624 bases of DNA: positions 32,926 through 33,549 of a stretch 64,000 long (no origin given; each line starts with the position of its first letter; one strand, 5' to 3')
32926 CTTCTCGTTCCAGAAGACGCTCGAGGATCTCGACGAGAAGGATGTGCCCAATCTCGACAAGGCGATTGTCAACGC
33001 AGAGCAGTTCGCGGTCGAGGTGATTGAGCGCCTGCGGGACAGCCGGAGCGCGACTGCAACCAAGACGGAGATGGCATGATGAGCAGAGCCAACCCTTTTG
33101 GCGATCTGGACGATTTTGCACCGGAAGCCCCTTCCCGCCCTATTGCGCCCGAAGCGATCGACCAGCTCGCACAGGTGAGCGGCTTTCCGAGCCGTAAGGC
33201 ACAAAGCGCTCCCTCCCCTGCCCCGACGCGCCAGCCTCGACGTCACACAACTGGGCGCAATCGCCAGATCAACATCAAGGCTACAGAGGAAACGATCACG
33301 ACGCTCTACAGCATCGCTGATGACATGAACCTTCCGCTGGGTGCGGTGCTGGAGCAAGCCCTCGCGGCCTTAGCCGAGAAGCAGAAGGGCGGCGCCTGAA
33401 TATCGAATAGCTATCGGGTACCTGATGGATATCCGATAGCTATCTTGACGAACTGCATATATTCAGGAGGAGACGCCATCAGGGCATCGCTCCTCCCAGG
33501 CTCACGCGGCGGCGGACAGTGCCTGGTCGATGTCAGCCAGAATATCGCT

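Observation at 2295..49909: A ~28-bp AT-rich composite motif recurs at seven intergenic junctions and divides the plasmid into cassettes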

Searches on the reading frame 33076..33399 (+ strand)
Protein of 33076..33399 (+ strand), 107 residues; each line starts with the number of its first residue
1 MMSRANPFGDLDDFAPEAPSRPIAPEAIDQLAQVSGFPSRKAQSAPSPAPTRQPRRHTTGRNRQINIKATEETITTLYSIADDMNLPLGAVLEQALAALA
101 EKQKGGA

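Call 7: search_protein_families(library=pfam, proteins=[window:33076-33399:+])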
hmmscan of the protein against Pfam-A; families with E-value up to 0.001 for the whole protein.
window:33076-33399:+ (107 aa): 0 families

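Call 18: search_protein_families(library=ncbifam, proteins=[window:33076-33399:+], max_evalue=0.01)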
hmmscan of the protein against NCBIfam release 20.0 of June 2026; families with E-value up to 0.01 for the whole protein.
window:33076-33399:+ (107 aa): 0 families

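Call 19: search_solved_structures(query=window:33076-33399:+, max_evalue=10)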
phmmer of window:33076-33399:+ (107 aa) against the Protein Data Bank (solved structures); distinct sequences matched with E-value up to 10: 0.

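Call 20: search_dna_similar(query=window:33076-33399:+, collection=plasmids, mode=protein, max_rows=60, max_evalue=0.001)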
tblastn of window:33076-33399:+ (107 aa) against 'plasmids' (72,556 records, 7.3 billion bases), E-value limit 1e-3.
Records with a match: 74; places in all: 78; records where one place covers at least 80% of the query: 40.
Best place of each record, by identity: 80-90% 3; 60-80% 3; <60% 68.
By first word of the organism name: Pseudomonas 13; Sphingobium 7; Paraburkholderia 6; Cupriavidus 4; Serratia 4; Methylobacterium 4; Burkholderia 3; Pseudochrobactrum 3; Gluconobacter 3; Sphingopyxis 2; and 20 more.
By predicted mobility (MOB-suite, as given by PLSDB): non-mobilizable 44; mobilizable 17; conjugative 13.
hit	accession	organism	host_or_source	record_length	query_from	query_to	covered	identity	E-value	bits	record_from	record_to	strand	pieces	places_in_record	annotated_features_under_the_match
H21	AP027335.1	Sphingobium sp. TomTYG71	-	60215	1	87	81%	89.7%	1e-36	137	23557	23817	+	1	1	hypothetical protein | chromosome partitioning protein ParA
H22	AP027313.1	Sphingobium sp. TomMM7A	-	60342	1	87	81%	89.7%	1e-36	137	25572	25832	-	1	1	hypothetical protein | chromosome partitioning protein ParA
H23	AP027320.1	Sphingobium sp. TomTYG42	-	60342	1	87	81%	89.7%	1e-36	137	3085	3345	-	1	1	hypothetical protein | chromosome partitioning protein ParA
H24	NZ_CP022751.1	Sphingobium xenophagum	cell culture,electronic ...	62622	2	87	80%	61.2%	2e-28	114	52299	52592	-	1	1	stability/partitioning determinant | ParA family protein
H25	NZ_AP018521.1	Sphingobium sp. YG1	-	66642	2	87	80%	61.2%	9e-28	112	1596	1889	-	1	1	stability/partitioning determinant | ParA family protein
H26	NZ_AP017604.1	Sphingopyxis sp. EG6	-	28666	1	87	81%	55.7%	6e-24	101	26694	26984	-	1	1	stability/partitioning determinant | ParA family protein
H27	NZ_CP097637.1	Aquincola tertiaricarbonis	cell culture,water supply well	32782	2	87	80%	52.7%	1e-21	95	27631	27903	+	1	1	hypothetical protein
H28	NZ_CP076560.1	Sphingobium xenophagum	bacteria,La Roche-Posay thermal water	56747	2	87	80%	51.9%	6e-24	101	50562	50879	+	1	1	hypothetical protein | ParA family protein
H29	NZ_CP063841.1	Sphingopyxis granuli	whole organism,river sediment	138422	1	87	81%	50.0%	8e-11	64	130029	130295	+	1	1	hypothetical protein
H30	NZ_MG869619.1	Polaromonas sp. H1N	Hansbreen Glacier, Spitsbergen, surface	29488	2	87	80%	50.6%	1e-19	89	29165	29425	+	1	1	stability/partitioning determinant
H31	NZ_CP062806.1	Cupriavidus basilensis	Cell culture,Sediment of a freshwater ...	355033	1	87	81%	48.9%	2e-13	71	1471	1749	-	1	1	stability/partitioning determinant | ParA family protein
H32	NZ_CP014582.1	Paraburkholderia phytofirmans OLGA172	-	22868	1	87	81%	48.4%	6e-15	76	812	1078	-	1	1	hypothetical protein | ParA family protein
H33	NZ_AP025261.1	Paraburkholderia terrae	-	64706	1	87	81%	48.3%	4e-17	82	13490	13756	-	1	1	hypothetical protein | ParA family protein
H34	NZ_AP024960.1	Paraburkholderia terrae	-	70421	1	87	81%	48.3%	5e-17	82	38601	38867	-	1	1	hypothetical protein | ParA family protein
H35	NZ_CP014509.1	Burkholderia sp. PAMC 28687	Usnea,single cell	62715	1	87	81%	46.1%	2e-15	77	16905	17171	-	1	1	hypothetical protein | ParA family protein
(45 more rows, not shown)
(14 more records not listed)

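Call 23: get_annotated_region(hit=H24, flank=20000)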
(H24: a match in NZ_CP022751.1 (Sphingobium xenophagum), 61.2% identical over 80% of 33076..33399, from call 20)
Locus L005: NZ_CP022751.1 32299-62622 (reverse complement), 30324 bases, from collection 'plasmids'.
description: Sphingobium xenophagum strain C1 plasmid p5, complete sequence
organism: Sphingobium xenophagum (NCBI taxid 121428)
taxonomy: Bacteria; Pseudomonadota; Alphaproteobacteria; Sphingomonadales; Sphingomonadaceae; Sphingobium; Sphingobium xenophagum
host: -; source: cell culture,electronic waste-contaminated sediment; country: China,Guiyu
typing (MOB-suite, as given by PLSDB): non-mobilizable
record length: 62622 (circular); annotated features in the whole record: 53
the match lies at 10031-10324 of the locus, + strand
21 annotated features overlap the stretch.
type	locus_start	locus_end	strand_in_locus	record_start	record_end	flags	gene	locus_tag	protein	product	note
CDS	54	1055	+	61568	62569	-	-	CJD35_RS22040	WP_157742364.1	glycosyltransferase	-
CDS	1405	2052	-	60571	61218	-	-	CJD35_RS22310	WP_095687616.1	ATP-binding cassette domain-containing protein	-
CDS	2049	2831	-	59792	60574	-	-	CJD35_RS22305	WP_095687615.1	ABC transporter permease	-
CDS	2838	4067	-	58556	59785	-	-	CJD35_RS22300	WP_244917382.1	Wzz/FepE/Etk N-terminal domain-containing protein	GO:0009103 - lipopolysaccharide biosynthetic process [Evidence IEA]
CDS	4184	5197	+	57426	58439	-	-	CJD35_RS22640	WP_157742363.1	hypothetical protein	-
CDS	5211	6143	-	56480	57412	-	-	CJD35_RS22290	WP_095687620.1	phytanoyl-CoA dioxygenase family protein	-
CDS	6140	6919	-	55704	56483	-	-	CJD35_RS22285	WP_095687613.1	DUF5672 family protein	-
CDS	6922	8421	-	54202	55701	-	-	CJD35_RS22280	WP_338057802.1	glycosyltransferase family 2 protein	-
CDS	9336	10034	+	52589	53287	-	-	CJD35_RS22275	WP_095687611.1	ParA family protein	-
CDS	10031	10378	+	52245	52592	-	-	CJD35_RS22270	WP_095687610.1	stability/partitioning determinant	-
CDS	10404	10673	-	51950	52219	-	-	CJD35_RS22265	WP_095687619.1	hypothetical protein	-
CDS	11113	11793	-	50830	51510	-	-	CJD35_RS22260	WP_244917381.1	helix-turn-helix domain-containing protein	-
CDS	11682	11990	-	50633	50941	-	-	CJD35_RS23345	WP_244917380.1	hypothetical protein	-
CDS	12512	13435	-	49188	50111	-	-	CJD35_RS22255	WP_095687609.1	replication initiator protein A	-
CDS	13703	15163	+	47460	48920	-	-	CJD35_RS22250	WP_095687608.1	mannose-1-phosphate guanylyltransferase/mannose-6-phosphate isomerase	GO:0009103 - lipopolysaccharide biosynthetic process [Evidence IEA]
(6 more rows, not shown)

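Call 24: get_annotated_region(hit=H28, flank=20000)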
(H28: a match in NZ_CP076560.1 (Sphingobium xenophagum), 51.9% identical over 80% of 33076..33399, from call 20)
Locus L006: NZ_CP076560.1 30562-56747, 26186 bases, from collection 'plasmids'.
description: Sphingobium xenophagum strain PH3-15 plasmid pSH3, complete sequence
organism: Sphingobium xenophagum (NCBI taxid 121428)
taxonomy: Bacteria; Pseudomonadota; Alphaproteobacteria; Sphingomonadales; Sphingomonadaceae; Sphingobium; Sphingobium xenophagum
host: -; source: bacteria,La Roche-Posay thermal water; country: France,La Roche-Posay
typing (MOB-suite, as given by PLSDB): non-mobilizable
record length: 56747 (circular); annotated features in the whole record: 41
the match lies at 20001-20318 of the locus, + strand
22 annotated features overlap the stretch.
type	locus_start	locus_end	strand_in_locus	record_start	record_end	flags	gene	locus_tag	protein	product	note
CDS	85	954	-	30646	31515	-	rfbA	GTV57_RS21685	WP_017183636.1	glucose-1-phosphate thymidylyltransferase RfbA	GO:0019305 - dTDP-rhamnose biosynthetic process [Evidence IEA]; GO:0009243 - O antigen biosynthetic process [Evidence ...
CDS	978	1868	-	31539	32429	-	rfbD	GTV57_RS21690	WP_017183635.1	dTDP-4-dehydrorhamnose reductase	GO:0019305 - dTDP-rhamnose biosynthetic process [Evidence IEA]; GO:0009243 - O antigen biosynthetic process [Evidence ...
CDS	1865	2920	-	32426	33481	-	rfbB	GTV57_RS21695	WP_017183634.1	dTDP-glucose 4,6-dehydratase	GO:0019305 - dTDP-rhamnose biosynthetic process [Evidence IEA]; GO:0009243 - O antigen biosynthetic process [Evidence ...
CDS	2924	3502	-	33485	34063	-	rfbC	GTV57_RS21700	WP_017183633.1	dTDP-4-dehydrorhamnose 3,5-epimerase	GO:0019305 - dTDP-rhamnose biosynthetic process [Evidence IEA]; GO:0009243 - O antigen biosynthetic process [Evidence ...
CDS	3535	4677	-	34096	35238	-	-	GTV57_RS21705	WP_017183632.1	polysaccharide biosynthesis/export family protein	GO:0015774 - polysaccharide transport [Evidence IEA]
CDS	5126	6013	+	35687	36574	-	-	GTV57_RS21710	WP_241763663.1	capsule biosynthesis protein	-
CDS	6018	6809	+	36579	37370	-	-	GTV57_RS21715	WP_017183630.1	ABC transporter permease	-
CDS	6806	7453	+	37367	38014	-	-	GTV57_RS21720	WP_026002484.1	ABC transporter ATP-binding protein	-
CDS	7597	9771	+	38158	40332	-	-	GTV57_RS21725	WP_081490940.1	glycoside hydrolase family 99-like domain-containing protein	-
CDS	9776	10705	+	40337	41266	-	-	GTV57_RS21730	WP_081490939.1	glycosyltransferase family 2 protein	-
CDS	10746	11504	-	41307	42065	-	-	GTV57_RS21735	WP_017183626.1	glycosyltransferase family A protein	-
CDS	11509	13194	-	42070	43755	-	-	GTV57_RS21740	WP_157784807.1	hypothetical protein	-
CDS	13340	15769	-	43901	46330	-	-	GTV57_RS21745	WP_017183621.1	hypothetical protein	-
CDS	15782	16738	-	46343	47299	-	-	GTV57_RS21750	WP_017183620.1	phytanoyl-CoA dioxygenase family protein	-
CDS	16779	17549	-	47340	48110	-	-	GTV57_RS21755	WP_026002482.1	DUF5672 family protein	-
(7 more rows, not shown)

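Call 43: find_related_loci(query=A2, collection=genome_contigs, flank=10000)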
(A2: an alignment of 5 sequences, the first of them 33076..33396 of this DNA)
Query A2 (107 aa) in genome_contigs; peptide patterns used: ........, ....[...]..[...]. (x = any residue, [..] = any of these).
94 stretches matched a pattern; 26 encode a relative of the query (tblastn E <= 1e-3); 26 distinct loci.
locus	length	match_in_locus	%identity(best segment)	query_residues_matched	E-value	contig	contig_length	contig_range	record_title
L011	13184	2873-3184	88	1-104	6e-58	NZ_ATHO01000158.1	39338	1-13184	Sphingobium quisquiliarum P25 contig158, whole genome shotgun sequence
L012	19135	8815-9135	91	1-107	5e-54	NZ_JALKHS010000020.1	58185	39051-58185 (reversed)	Sphingobium agri strain MAH-33 platanus_K_25_97_20, whole genome shotgun sequence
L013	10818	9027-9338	86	1-104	1e-49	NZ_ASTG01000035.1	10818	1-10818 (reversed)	Sphingobium bisphenolivorans strain YL23 contig035, whole genome shotgun sequence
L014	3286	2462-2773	77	1-103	1e-47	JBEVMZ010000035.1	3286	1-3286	MAG: Sphingobium sp. isolate T4R4BO.56.metabat2 T4R4BO.56.metabat2_k133_5731201, whole genome shotgun sequence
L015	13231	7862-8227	61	2-103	3e-40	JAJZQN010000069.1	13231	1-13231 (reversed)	MAG: Proteobacteria bacterium isolate SKS1.bin48 NODE_8358_length_13231_cov_5.058303, whole genome shotgun sequence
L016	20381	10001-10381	57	2-104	6e-40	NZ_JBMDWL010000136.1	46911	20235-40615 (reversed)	MAG: Sphingobium sp. isolate ContRs1_33 ContRs1_contig136, whole genome shotgun sequence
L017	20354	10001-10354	59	2-101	4e-39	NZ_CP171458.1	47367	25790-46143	Sphingobium naphthae strain RL-ZY01 plasmid p06, complete sequence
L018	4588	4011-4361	58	2-107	8e-38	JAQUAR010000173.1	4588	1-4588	MAG: Candidatus Methylacidiphilaceae bacterium isolate STC_89 NODE_57684_length_4588_cov_1.768662_Sandtown_C, whole geno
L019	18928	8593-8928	58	2-93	5e-37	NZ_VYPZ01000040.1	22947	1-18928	Sphingobium limneticum strain DSM 25076 NODE_40_length_22947_cov_68.743953, whole genome shotgun sequence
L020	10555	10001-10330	62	1-100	9e-37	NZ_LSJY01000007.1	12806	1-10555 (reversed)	Sphingobium sp. CCH11-B1 CCH11-B1_contig7, whole genome shotgun sequence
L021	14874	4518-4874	58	2-104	6e-36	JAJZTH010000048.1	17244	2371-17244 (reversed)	MAG: Proteobacteria bacterium isolate SKS3.bin69 NODE_5170_length_17244_cov_2.904948, whole genome shotgun sequence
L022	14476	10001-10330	64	1-100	4e-34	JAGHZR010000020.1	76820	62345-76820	MAG: Novosphingobium sp. isolate BIN1 scaffold20_cov0, whole genome shotgun sequence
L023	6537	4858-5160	57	5-93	1e-32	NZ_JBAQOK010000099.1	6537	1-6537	MAG: Sphingobium sp. isolate MFD03279_ilm_asm_bin12 k127_220344, whole genome shotgun sequence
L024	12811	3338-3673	57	2-100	5e-33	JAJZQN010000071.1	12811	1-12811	MAG: Proteobacteria bacterium isolate SKS1.bin48 NODE_8712_length_12811_cov_3.539577, whole genome shotgun sequence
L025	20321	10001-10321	61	4-99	2e-32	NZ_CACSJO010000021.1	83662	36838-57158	Novosphingobium sp. 18050 isolate 18050_Novoshingobium1_Ancestor, whole genome shotgun sequence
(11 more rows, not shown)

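Call 54: search_solved_structures(query=A1, max_evalue=10, show_alignments=3)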
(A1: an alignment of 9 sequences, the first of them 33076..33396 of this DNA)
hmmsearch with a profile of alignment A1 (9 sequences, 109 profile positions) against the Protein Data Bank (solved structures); distinct sequences matched with E-value up to 10: 3.
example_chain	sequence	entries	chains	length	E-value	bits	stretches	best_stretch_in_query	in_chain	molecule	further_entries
5cwc_A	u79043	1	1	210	0.071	16.8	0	70-105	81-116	Designed helical repeat protein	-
4yxx_A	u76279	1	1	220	0.23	15.1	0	75-104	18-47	dTor_6x35L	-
5cwg_A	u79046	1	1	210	0.25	15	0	71-105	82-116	Designed helical repeat protein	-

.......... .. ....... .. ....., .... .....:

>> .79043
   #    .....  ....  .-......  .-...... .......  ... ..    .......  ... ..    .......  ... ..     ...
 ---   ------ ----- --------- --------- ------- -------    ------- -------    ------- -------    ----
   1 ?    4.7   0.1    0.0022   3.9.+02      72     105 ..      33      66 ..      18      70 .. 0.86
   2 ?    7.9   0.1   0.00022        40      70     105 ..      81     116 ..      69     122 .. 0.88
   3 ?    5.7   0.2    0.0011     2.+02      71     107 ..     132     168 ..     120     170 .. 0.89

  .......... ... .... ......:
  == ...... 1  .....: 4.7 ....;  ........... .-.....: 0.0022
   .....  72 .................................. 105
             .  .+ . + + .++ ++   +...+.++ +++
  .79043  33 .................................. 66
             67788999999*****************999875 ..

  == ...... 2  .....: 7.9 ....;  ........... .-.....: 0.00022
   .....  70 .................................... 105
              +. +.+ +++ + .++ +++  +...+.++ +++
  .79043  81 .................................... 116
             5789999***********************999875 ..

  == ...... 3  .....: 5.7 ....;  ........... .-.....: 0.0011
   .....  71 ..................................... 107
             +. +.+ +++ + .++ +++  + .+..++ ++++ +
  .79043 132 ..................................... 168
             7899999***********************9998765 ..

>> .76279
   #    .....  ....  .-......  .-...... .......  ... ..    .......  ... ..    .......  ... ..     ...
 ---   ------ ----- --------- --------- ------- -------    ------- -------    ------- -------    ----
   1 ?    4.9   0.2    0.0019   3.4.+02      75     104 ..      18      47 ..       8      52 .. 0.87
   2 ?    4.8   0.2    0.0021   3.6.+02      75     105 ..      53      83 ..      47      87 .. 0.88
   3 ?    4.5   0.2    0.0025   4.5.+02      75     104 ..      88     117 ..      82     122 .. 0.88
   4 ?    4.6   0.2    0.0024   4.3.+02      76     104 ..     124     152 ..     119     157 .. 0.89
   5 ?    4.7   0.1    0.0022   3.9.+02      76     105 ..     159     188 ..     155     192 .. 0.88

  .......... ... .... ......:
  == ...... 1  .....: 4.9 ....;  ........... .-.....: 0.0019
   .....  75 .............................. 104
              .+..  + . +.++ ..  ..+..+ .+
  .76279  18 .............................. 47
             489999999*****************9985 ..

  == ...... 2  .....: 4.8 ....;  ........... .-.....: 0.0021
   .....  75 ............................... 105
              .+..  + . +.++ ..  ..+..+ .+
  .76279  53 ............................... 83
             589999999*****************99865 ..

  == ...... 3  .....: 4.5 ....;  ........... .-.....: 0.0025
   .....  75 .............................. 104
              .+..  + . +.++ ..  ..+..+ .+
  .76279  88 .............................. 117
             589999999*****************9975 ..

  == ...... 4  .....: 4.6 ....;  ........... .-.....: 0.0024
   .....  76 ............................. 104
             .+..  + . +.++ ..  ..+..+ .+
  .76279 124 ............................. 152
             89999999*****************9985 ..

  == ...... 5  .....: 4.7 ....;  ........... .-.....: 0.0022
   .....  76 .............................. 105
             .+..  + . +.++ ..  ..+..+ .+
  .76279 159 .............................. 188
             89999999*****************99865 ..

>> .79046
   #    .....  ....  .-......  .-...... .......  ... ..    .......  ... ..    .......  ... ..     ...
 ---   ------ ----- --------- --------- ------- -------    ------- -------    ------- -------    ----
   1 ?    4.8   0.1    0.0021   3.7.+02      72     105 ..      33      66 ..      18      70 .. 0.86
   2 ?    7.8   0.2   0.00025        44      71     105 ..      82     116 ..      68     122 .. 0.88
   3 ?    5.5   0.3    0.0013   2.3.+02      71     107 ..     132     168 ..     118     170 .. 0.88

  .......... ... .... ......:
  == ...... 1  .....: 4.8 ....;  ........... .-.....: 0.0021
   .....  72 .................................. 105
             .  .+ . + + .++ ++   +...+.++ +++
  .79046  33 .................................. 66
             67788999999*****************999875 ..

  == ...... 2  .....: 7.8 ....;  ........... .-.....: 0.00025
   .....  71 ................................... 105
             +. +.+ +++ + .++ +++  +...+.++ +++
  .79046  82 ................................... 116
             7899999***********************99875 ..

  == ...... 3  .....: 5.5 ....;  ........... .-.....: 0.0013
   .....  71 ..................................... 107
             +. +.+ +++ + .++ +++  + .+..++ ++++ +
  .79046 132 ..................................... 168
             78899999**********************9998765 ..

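Call 59: predict_structure(protein=window:33076-33396:+)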
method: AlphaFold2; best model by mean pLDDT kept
length: 107 residues; sequences in the alignment: 1
mean_pLDDT: 68.3   pTM: 0.33
mean pLDDT of the five models: 68.3, 67.4, 66.0, 64.6, 61.2
residues with pLDDT >= 90: 24; 70-90: 14; 50-70: 57; < 50: 12
segments of 3 or more residues with pLDDT < 50: 43-48, 51-53
pLDDT, mean of each block of 10 residues (from residue 1): 59 60 62 56 48 52 73 94 94 88 63
secondary structure, 60 per line:
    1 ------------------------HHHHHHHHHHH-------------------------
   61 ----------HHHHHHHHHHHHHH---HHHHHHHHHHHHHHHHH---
elements in order: H25-35 H71-84 H88-104

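Call 62: fold_search(model_id=the predicted structure, library=pdb)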
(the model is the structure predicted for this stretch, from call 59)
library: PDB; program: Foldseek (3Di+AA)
matches with E <= 10: 50; with E <= 0.001: 0
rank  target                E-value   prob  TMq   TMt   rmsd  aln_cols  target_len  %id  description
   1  9kkd_B                9.5e-01  0.92  0.34  0.76   2.5        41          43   27  the structure of StnY (released 2025-11-19)
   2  1p94_MODEL_1_A        1.3e+00  0.35  0.34  0.46  13.7        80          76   12  NMR Structure of ParG symmetric dimer (released 2004-01-13)
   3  1b01_A                1.5e+00  0.51  0.29  0.56   2.9        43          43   26  TRANSCRIPTIONAL REPRESSOR COPG/DNA COMPLEX (released 1999-11-19)
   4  6sbw                  1.9e+00  0.72  0.34  0.66   3.0        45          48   22  CdbA Form One (released 2020-04-22)
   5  9kkd_A                2.0e+00  0.80  0.33  0.73   2.4        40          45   28  the structure of StnY (released 2025-11-19)
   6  1ea4_E                2.1e+00  0.72  0.32  0.70   2.4        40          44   25  TRANSCRIPTIONAL REPRESSOR COPG/22bp dsDNA COMPLEX (released 2001-07-05)
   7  6sbx_C                2.3e+00  0.57  0.34  0.59   3.6        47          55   21  CdbA Form Two (released 2020-04-22)
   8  1par_A                2.4e+00  0.51  0.33  0.60   4.7        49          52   12  DNA RECOGNITION BY BETA-SHEETS IN THE ARC REPRESSOR-OPERATOR CRYSTAL STRUCTURE (released 1994-07-31)
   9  1ea4_B                2.8e+00  0.60  0.30  0.69   2.3        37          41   24  TRANSCRIPTIONAL REPRESSOR COPG/22bp dsDNA COMPLEX (released 2001-07-05)
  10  1baz_A                3.0e+00  0.35  0.30  0.56   4.2        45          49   16  ARC REPRESSOR MUTANT PHE10VAL (released 1998-06-17)
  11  6sbx_A                3.2e+00  0.51  0.34  0.60   2.8        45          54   22  CdbA Form Two (released 2020-04-22)
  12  6kyt_Q                3.4e+00  0.54  0.31  0.44   1.9        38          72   18  The structure of the M. tb toxin MazEF-mt1 complex (released 2020-08-05)
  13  1bdv_B                3.4e+00  0.44  0.31  0.55   2.3        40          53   15  ARC FV10 COCRYSTAL (released 1999-01-06)
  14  4d8j_B                3.4e+00  0.15  0.30  0.23  14.7        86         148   10  Structure of E. coli MatP-mats complex (released 2012-11-21)
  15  1bdv_D                3.7e+00  0.44  0.32  0.59   2.3        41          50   15  ARC FV10 COCRYSTAL (released 1999-01-06)
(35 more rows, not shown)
